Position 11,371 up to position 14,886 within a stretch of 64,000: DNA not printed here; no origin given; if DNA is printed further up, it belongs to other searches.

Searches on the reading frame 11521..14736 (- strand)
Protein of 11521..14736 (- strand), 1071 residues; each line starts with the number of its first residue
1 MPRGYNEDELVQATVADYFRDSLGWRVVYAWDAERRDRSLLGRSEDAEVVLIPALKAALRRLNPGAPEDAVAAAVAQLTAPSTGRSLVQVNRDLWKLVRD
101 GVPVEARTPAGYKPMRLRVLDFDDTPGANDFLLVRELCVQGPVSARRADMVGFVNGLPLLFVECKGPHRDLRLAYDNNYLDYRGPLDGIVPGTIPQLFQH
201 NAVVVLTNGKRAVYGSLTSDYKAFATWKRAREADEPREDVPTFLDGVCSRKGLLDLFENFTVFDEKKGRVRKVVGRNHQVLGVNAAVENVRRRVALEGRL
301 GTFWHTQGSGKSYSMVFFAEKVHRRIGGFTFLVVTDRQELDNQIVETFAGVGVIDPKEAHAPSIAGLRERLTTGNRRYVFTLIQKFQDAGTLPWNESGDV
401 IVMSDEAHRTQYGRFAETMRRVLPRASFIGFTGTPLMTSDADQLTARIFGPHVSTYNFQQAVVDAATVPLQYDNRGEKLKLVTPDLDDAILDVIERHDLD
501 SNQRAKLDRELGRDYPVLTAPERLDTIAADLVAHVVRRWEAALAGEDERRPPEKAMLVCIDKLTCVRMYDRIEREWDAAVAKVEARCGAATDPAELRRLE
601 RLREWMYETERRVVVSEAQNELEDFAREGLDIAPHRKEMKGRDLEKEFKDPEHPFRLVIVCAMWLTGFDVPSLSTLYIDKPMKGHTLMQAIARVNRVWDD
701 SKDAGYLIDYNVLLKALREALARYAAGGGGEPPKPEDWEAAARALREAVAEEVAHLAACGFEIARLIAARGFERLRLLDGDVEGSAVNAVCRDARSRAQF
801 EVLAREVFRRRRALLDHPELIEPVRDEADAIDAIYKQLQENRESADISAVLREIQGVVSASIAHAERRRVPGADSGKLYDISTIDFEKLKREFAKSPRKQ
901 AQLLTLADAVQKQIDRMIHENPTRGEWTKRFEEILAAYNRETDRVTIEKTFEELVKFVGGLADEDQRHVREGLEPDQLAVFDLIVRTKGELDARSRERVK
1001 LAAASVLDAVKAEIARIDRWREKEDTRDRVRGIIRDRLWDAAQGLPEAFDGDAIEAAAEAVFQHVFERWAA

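Call 21: search_protein_families(library=pfam, proteins=[window:11521-14736:-], max_evalue=0.001)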
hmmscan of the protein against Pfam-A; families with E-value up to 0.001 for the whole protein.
window:11521-14736:- (1071 aa): 5 families
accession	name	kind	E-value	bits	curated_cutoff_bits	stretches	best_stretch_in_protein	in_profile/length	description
PF18766.7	SWI2_SNF2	-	2.2e-63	214.3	26.7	1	278-498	1-216/221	SWI2/SNF2 ATPase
PF04313.20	HSDR_N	-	1e-31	110.8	25.1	1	5-221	2-196/198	Type I restriction enzyme R protein N terminus (HSDR_N)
PF22679.2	T1R_D3-like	-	2.3e-22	80.5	27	1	637-711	82-157/158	Type I restriction enzyme subunit R domain 3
PF11867.13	T1RH-like_C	-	1.1e-21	78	26.8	1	736-1063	9-321/329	Type I restriction enzyme HindI endonuclease subunit-like, C-terminal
PF04851.21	ResIII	-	1.5e-17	64.4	22.5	1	285-435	10-162/164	Type III restriction enzyme, res subunit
